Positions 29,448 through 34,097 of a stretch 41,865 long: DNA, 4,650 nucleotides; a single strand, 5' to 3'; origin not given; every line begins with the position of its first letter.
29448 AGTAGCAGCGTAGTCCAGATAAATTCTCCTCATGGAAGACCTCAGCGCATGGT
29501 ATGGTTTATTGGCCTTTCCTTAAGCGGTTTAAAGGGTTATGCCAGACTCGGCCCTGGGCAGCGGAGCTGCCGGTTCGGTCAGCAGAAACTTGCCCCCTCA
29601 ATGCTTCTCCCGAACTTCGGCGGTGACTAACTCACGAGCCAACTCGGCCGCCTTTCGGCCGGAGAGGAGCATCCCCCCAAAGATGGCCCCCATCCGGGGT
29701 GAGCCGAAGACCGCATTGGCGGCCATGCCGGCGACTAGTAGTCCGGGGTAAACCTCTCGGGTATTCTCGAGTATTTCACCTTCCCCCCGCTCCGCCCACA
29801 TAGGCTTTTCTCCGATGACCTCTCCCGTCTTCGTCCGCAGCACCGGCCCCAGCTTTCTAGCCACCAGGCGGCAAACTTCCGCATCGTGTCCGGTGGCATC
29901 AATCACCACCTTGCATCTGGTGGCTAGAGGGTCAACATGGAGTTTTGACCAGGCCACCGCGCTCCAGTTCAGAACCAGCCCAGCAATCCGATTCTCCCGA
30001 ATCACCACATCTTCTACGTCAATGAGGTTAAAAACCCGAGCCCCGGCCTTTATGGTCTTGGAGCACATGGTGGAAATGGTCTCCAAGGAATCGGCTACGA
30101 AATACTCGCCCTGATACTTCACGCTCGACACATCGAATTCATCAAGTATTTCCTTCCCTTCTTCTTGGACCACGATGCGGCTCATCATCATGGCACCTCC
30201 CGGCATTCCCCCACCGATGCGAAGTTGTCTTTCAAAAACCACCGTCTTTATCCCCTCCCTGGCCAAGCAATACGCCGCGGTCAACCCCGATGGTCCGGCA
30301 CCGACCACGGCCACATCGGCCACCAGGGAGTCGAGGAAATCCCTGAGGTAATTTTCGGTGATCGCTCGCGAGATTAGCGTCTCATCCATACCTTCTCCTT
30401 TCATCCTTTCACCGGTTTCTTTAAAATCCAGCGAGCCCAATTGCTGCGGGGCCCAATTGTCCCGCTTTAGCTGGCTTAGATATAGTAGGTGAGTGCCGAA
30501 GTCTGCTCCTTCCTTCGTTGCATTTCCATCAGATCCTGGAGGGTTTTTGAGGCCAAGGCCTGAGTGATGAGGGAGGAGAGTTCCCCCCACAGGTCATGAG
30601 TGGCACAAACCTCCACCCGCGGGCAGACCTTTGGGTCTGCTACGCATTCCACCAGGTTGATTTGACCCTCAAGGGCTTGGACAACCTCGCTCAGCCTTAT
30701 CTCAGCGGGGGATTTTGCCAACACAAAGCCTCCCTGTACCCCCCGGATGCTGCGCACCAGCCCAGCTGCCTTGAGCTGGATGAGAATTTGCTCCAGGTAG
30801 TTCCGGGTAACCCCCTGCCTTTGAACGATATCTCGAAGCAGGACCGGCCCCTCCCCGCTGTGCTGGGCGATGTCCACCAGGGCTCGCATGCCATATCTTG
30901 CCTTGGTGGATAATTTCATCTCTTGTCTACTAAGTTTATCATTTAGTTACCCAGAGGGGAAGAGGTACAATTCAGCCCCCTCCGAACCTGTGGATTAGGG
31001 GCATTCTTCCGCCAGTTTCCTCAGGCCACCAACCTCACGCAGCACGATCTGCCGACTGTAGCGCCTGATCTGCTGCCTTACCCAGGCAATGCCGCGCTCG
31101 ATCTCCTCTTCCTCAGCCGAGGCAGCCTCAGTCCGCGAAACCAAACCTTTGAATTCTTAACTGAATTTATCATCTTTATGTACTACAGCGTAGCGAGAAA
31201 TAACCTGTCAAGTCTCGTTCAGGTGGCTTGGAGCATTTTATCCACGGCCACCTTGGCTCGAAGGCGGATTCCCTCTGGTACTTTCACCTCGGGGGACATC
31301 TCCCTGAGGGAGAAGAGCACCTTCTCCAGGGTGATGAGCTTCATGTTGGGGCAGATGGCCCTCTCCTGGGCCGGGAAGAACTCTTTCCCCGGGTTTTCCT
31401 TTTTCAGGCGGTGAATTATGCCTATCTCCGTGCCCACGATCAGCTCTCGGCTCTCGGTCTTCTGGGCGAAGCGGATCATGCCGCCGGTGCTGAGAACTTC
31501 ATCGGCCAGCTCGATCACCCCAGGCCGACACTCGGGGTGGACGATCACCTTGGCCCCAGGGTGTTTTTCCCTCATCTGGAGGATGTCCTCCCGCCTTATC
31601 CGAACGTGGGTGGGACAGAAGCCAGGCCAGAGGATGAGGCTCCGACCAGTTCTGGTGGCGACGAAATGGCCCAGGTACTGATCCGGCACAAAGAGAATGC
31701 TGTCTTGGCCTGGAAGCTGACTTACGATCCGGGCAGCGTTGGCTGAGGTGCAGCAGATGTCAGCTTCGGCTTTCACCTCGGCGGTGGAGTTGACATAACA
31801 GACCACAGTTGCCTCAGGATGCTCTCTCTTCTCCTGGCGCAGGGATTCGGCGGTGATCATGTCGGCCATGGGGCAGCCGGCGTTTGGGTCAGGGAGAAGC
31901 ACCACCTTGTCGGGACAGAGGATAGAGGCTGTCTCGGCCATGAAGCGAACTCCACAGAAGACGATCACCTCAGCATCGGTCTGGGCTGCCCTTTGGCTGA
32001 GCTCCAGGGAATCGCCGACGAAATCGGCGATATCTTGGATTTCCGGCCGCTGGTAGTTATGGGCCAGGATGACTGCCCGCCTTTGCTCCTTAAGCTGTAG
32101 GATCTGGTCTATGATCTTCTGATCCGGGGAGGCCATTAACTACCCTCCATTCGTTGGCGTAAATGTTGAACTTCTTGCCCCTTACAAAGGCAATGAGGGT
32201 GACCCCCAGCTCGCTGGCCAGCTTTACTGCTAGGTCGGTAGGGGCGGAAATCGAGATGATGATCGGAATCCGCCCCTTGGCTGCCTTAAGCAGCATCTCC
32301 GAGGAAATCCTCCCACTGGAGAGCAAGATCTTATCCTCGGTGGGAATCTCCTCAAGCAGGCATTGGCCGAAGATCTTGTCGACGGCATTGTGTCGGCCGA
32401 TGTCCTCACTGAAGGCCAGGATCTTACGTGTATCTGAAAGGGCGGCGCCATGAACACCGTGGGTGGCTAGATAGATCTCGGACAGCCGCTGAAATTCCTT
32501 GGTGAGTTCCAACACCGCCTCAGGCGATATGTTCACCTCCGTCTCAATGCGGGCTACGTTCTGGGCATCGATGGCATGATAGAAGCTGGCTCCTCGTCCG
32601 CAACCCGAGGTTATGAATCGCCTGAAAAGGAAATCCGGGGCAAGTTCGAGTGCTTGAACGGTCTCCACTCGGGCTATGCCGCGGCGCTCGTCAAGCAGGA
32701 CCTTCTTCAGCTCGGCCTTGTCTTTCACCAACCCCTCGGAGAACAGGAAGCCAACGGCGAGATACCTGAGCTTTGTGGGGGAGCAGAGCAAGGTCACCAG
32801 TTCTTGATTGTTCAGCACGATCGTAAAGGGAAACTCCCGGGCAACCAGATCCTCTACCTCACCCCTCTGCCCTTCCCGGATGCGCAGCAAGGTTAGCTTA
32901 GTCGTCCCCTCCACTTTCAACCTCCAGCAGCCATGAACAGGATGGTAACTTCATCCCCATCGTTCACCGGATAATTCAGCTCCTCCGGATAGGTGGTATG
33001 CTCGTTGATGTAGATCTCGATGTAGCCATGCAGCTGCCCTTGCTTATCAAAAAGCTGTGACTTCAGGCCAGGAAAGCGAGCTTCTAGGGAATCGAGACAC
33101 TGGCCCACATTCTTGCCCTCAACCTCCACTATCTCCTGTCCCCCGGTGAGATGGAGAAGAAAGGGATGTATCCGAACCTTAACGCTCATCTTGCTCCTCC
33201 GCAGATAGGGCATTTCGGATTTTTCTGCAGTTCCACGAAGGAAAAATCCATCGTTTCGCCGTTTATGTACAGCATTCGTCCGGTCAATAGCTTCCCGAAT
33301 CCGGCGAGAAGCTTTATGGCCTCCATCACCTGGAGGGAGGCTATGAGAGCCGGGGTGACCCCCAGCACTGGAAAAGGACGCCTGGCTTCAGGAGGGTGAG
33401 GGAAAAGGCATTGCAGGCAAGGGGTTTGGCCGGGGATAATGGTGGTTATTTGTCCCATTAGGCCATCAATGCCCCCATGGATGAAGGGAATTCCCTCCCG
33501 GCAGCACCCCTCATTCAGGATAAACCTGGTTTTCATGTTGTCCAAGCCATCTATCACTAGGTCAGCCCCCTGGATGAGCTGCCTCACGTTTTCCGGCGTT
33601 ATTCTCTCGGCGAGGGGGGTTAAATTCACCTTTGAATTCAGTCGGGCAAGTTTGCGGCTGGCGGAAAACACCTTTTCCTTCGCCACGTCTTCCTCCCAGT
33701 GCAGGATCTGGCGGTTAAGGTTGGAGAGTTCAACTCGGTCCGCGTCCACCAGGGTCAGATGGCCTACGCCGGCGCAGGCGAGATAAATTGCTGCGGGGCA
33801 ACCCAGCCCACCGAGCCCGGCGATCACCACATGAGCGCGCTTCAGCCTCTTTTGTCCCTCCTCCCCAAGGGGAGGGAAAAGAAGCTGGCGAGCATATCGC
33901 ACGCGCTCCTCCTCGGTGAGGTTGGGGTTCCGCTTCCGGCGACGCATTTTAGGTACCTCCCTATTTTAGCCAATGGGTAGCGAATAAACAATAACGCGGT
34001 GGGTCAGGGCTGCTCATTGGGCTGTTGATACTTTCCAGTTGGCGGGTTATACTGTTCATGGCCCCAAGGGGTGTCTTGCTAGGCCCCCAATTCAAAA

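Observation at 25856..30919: Rrf2-headed sulfur-trafficking operon: Thi4, NifS/IscS, ThiS-like GG carrier, TtuA-like, LarE-like and MOSC on one strand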

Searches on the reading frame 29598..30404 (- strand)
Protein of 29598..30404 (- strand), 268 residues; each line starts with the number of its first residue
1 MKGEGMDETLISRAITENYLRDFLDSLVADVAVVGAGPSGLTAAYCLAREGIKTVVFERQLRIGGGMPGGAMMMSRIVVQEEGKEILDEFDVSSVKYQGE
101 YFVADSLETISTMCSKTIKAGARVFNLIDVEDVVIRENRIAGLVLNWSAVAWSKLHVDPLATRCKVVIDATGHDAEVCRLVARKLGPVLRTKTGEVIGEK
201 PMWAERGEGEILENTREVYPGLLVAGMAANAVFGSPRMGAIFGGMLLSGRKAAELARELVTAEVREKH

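Call 3: search_protein_families(library=pfam, proteins=[window:29598-30404:-], max_evalue=0.01)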
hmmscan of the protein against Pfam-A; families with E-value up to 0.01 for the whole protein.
window:29598-30404:- (268 aa): 13 families
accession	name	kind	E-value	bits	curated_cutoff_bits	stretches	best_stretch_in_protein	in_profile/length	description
PF01946.23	Thi4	-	3.5e-80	269.1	26.2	1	12-242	1-235/235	Thi4 family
PF12831.13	FAD_oxidored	-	6.5e-12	45.9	27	1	30-178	1-150/416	FAD dependent oxidoreductase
PF01266.30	DAO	-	2.1e-10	41.1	27.9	1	30-69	1-40/353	FAD dependent oxidoreductase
PF13450.12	NAD_binding_8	-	1.8e-09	38.2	21.9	1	33-67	1-35/68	NAD(P)-binding Rossmann-like domain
PF01494.25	FAD_binding_3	-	9.4e-07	28.8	22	1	29-60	2-33/349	FAD binding domain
PF07992.20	Pyr_redox_2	-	2.1e-06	27.8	26.1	1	30-102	2-58/291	Pyridine nucleotide-disulphide oxidoreductase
PF00890.30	FAD_binding_2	-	6.7e-06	26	20.4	1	30-64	1-35/414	FAD binding domain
PF00070.33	Pyr_redox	-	5.7e-05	24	22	1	31-99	2-70/82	Pyridine nucleotide-disulphide oxidoreductase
PF01134.28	GIDA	-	9.4e-05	22.1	22.1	1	30-61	1-32/391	Glucose inhibited division protein A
PF01593.30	Amino_oxidase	-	0.00015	21.7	19.8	1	39-65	2-28/443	Flavin containing amine oxidoreductase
PF03486.20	HI0933_like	-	0.0003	20.8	50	1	30-64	2-36/244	HI0933-like protein Rossmann domain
PF00743.25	FMO-like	-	0.0026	16.7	22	1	31-65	4-38/532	Flavin-binding monooxygenase-like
PF13738.12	Pyr_redox_3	-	0.0029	17.3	30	1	33-63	2-32/305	Pyridine nucleotide-disulphide oxidoreductase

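Call 4: search_protein_families(library=ncbifam, proteins=[window:29598-30404:-], max_evalue=0.01)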
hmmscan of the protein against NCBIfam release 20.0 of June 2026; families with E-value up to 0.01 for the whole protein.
window:29598-30404:- (268 aa): 110 families (the best 25 are shown)
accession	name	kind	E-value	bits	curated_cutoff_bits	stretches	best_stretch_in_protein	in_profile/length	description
TIGR00292.1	TIGR00292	equivalog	2.7e-95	318.4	148.3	1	8-256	1-249/254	sulfide-dependent adenosine diphosphate thiazole synthase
NF009410.0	PRK12771.1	subfamily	8.2e-10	37.9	516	1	30-88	140-200/566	NAD(P)-binding protein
NF041080.1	DGGGPL_reductase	equivalog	1.6e-08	33.9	580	1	30-180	3-162/447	digeranylgeranylglycerophospholipid reductase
TIGR02032.1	GG-red-SF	subfamily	1.7e-08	34.5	158.8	1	30-177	2-151/297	geranylgeranyl reductase family protein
TIGR03315.1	Se_ygfK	equivalog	1.9e-08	32.3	835.3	1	29-66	538-575/1012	putative selenate reductase subunit YgfK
NF005560.0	PRK07233.1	equivalog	3.6e-08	32.7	252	1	30-65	2-37/435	hypothetical protein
TIGR01318.1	gltD_gamma_fam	subfamily_domain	3.9e-08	32.3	482.95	1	30-68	143-181/467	glutamate synthase, small subunit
NF009454.0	PRK12814.1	equivalog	1.1e-07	30.7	916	1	16-68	181-233/657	putative NADPH-dependent glutamate synthase small subunit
NF004829.0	PRK06183.1-3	subfamily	1.2e-07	30.9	390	1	29-61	9-41/520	bifunctional 3-(3-hydroxy-phenyl)propionate/3-hydroxycinnamic acid hydroxylase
NF009408.0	PRK12769.1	equivalog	1.2e-07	30.3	1003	1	30-67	329-366/659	formate-dependent uric acid utilization protein AegA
TIGR01317.1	GOGAT_sm_gam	subfamily_domain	2e-07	30.3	447.7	1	11-70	124-185/485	glutamate synthase small subunit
NF010590.0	PRK13984.1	equivalog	2.8e-07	29.1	946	1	29-70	289-330/611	putative oxidoreductase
NF005548.0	PRK07208.1-4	equivalog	4.2e-07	28.9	389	1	30-65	5-40/488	hypothetical protein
NF041160.1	DGGPL_Thplmales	equivalog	4.4e-07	29.2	780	1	29-73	4-48/396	digeranylgeranylglycerophospholipid reductase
TIGR00562.1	proto_IX_ox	equivalog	1.1e-06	27.6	97.85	1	29-71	3-45/470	protoporphyrinogen oxidase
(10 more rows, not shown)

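Call 87: search_solved_structures(query=window:29598-30389:-, max_evalue=1e-20, show_alignments=1)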
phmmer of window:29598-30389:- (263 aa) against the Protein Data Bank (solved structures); distinct sequences matched with E-value up to 1e-20: 8.
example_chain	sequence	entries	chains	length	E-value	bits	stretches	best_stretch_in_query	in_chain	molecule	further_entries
7rk0_A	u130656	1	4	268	3.5e-79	268.8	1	2-250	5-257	Thiamine thiazole synthase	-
4y4n_A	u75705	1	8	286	2.2e-69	236.7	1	2-253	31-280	Putative ribose 1,5-bisphosphate isomerase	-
6hk1_A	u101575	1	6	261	3e-67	229.7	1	2-253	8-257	Thiazole synthase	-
4y4m_A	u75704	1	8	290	7.1e-67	228.5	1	2-254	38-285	Putative ribose 1,5-bisphosphate isomerase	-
1rp0_A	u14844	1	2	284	5.4e-39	137.2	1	2-253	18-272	Thiazole biosynthetic enzyme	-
3jsk_A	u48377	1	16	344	3.1e-31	111.8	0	132-251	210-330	CyPBP37 protein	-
3fpz_A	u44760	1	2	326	9.1e-23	84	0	3-250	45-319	Thiazole biosynthetic enzyme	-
4y4l_A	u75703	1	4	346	1.2e-22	83.7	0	3-250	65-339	Thiamine thiazole synthase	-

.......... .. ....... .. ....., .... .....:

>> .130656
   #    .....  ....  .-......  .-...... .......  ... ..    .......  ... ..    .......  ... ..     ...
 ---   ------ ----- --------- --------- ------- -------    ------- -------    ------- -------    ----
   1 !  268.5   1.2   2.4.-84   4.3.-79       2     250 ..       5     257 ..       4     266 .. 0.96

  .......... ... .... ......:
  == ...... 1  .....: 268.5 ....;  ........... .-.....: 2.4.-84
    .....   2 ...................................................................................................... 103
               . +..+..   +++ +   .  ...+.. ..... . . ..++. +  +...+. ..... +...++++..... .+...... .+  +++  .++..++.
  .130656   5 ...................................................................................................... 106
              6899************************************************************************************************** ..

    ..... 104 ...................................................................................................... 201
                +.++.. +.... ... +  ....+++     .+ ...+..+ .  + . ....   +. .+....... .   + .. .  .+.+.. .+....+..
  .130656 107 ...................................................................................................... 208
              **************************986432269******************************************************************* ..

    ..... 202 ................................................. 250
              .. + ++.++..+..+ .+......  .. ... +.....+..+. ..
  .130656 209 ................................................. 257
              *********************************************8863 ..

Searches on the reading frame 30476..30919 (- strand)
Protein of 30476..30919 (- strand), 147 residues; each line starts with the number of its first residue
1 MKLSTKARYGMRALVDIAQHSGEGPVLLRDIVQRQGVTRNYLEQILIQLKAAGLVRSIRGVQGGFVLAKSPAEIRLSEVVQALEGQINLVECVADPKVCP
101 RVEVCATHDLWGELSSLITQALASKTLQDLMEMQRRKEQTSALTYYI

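Call 3: search_protein_families(library=pfam, proteins=[window:30476-30919:-], max_evalue=0.01)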
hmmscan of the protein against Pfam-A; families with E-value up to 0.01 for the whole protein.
window:30476-30919:- (147 aa): 2 families
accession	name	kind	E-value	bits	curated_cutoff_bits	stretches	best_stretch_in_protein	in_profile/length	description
PF02082.26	Rrf2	-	3.3e-39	134.5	30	1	3-132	1-131/132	Iron-dependent Transcriptional regulator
PF03444.21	HrcA_DNA-bdg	-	0.0007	19.7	21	1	4-66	3-64/79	Winged helix-turn-helix transcription repressor, HrcA DNA-binding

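Call 4: search_protein_families(library=ncbifam, proteins=[window:30476-30919:-], max_evalue=0.01)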
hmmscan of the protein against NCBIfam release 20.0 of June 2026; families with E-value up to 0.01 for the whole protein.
window:30476-30919:- (147 aa): 8 families
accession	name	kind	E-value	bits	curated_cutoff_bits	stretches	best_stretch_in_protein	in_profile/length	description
TIGR00738.1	rrf2_super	superfamily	1.6e-41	141.3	73.3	1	1-132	1-132/132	Rrf2 family transcriptional regulator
TIGR02010.1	IscR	equivalog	4.7e-37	126.8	207.55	1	1-134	1-133/135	Fe-S cluster assembly transcriptional regulator IscR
NF047409.1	Cys_reg_CymR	equivalog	1e-35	122.9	195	1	1-147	1-139/139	cysteine metabolism transcriptional regulator CymR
NF008110.0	PRK10857.1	equivalog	2.3e-30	105.5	275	1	1-134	1-133/164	Fe-S cluster assembly transcriptional regulator IscR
TIGR02944.1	suf_reg_Xantho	equivalog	4.8e-21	75.5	110.65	1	2-130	3-130/130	SUF system Fe-S cluster assembly regulator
NF008886.0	PRK11920.1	equivalog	9.2e-18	64.4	193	1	1-135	1-135/153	iron-responsive transcriptional regulator RirA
NF008240.0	PRK11014.1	equivalog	2.8e-16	59.9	182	1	1-133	1-130/141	nitric oxide-sensing transcriptional repressor NsrR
NF041852.1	trans_reg_HypR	equivalog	0.0026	17.8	180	0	39-83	36-80/139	redox-sensitive transcriptional regulator HypR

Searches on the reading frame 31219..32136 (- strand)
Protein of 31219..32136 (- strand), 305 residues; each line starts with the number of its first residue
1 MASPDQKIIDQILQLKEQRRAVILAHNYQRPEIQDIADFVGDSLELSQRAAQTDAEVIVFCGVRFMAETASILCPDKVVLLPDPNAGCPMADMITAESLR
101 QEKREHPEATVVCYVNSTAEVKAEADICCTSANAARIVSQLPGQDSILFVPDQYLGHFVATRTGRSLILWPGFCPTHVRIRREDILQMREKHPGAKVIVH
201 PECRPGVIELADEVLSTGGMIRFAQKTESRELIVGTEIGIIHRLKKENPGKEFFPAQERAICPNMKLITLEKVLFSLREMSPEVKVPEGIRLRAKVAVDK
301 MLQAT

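Call 7: search_protein_families(library=ncbifam, proteins=[window:31219-32136:-], max_evalue=0.001)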
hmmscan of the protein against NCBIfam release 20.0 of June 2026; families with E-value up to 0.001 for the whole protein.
window:31219-32136:- (305 aa): 4 families
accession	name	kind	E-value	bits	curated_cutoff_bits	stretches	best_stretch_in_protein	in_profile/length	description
NF006878.0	PRK09375.1-2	equivalog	5.8e-135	449.2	294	1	6-304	4-304/306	quinolinate synthase NadA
TIGR00550.1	nadA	equivalog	2.7e-110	368.4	262.9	1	7-304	5-308/309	quinolinate synthase NadA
NF006884.0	PRK09375.2-5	equivalog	3e-55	187.6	691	2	18-164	84-250/426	quinolinate synthase NadA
NF006882.0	PRK09375.2-3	equivalog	3.2e-20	72.2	561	2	19-172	72-243/447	quinolinate synthase NadA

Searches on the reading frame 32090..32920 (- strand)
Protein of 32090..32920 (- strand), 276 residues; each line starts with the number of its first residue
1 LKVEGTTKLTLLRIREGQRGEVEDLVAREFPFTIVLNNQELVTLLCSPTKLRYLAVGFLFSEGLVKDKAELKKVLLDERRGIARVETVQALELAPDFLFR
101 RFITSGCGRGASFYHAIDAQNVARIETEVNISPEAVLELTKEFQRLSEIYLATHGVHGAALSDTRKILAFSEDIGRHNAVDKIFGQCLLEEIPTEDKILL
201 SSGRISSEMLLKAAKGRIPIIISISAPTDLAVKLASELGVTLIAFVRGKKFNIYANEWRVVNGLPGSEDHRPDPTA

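Call 7: search_protein_families(library=ncbifam, proteins=[window:32090-32920:-], max_evalue=0.001)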
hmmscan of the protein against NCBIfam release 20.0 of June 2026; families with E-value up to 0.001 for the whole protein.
window:32090-32920:- (276 aa): 2 families
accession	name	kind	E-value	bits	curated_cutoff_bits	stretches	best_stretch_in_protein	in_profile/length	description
NF001943.0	PRK00724.1-2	equivalog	6.9e-61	205.7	269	1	6-260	5-272/274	formate dehydrogenase accessory sulfurtransferase FdhD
TIGR00129.1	fdhD_narQ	equivalog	2.4e-59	200.6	140.9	1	22-260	1-235/237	formate dehydrogenase accessory sulfurtransferase FdhD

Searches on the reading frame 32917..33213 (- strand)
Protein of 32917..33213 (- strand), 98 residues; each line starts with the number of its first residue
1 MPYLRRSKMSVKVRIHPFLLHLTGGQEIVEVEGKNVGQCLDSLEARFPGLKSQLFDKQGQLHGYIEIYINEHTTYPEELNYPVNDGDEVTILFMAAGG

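Call 7: search_protein_families(library=ncbifam, proteins=[window:32917-33213:-], max_evalue=0.001)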
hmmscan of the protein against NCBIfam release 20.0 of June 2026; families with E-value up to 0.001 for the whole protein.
window:32917-33213:- (98 aa): 2 families
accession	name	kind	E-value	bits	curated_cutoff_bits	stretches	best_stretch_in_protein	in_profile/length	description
TIGR01687.1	moaD_arch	subfamily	1.6e-12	47.7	49.5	1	11-98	1-88/88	MoaD family protein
NF041918.1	SAMP1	equivalog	1.7e-10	41.3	60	1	13-98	3-91/91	ubiquitin-like small modifier protein 1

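Call 92: search_protein_families(library=pfam, proteins=[window:32917-33213:-], max_evalue=0.1)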
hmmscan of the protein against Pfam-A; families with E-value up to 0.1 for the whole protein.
window:32917-33213:- (98 aa): 1 family
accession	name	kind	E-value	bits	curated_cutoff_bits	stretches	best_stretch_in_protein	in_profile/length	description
PF02597.26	ThiS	-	2e-09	38.3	22.5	1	22-98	10-76/76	ThiS family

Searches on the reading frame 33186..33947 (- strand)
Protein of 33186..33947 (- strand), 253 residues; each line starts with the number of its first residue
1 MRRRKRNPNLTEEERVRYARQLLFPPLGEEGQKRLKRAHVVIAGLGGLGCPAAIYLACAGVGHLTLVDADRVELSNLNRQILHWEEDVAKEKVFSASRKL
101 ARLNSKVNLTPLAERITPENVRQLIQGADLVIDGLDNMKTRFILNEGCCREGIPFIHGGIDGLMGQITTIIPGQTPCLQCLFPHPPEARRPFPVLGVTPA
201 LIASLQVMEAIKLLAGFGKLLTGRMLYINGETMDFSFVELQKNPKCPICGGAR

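Call 7: search_protein_families(library=ncbifam, proteins=[window:33186-33947:-], max_evalue=0.001)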
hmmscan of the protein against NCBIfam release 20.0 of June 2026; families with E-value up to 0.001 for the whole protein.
window:33186-33947:- (253 aa): 25 families
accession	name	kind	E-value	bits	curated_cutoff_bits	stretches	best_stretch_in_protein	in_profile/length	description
NF006444.0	PRK08762.1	equivalog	1.5e-81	274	449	1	8-250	118-368/387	molybdopterin-synthase adenylyltransferase MoeB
NF004281.0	PRK05690.1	subfamily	9e-72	241.3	266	1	9-250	4-249/250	molybdopterin-synthase adenylyltransferase MoeB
NF006204.0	PRK08328.1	equivalog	6.8e-71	238.5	339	1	10-240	2-231/231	hypothetical protein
TIGR02356.1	adenyl_thiF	equivalog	6.7e-67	224.8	275.25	1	17-214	1-203/203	thiazole biosynthesis adenylyltransferase ThiF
NF047750.1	SAMPActivE1UbaA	equivalog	1.3e-65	221.5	450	1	9-251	4-250/270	SAMP-activating enzyme E1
NF005902.0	PRK07878.1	equivalog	6.2e-58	196.5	647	1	9-247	14-261/392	adenylyltransferase/sulfurtransferase MoeZ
TIGR02355.1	moeB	equivalog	1.9e-57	194.5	376.55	1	14-249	1-240/240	molybdopterin-synthase adenylyltransferase MoeB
NF005646.0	PRK07411.1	equivalog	3.9e-54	184.3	633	1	9-248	10-254/390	molybdopterin-synthase adenylyltransferase MoeB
NF009123.0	PRK12475.1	subfamily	4.6e-52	177.4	510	1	17-252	4-246/338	MoeB/ThiF family adenylyltransferase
NF004111.0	PRK05600.1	equivalog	6.3e-50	170.3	437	1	9-235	13-247/371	ThiF family adenylyltransferase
NF006395.0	PRK08644.1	equivalog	3.2e-31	108.6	159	1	21-151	14-143/215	sulfur carrier protein ThiS adenylyltransferase ThiF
TIGR02354.1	thiF_fam2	equivalog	2.4e-24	86.3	152.2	1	29-146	13-129/200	thiamine biosynthesis protein ThiF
NF006077.0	PRK08223.1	equivalog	4.6e-24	84.9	266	1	28-168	19-161/296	hypothetical protein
NF011696.0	PRK15116.1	equivalog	1.8e-21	77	304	1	28-167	21-159/268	tRNA cyclic N6-threonylcarbamoyladenosine(37) synthase TcdA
TIGR01408.1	Ube1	subfamily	1.8e-20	72.3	750.05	1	26-202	408-592/1008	ubiquitin-activating enzyme E1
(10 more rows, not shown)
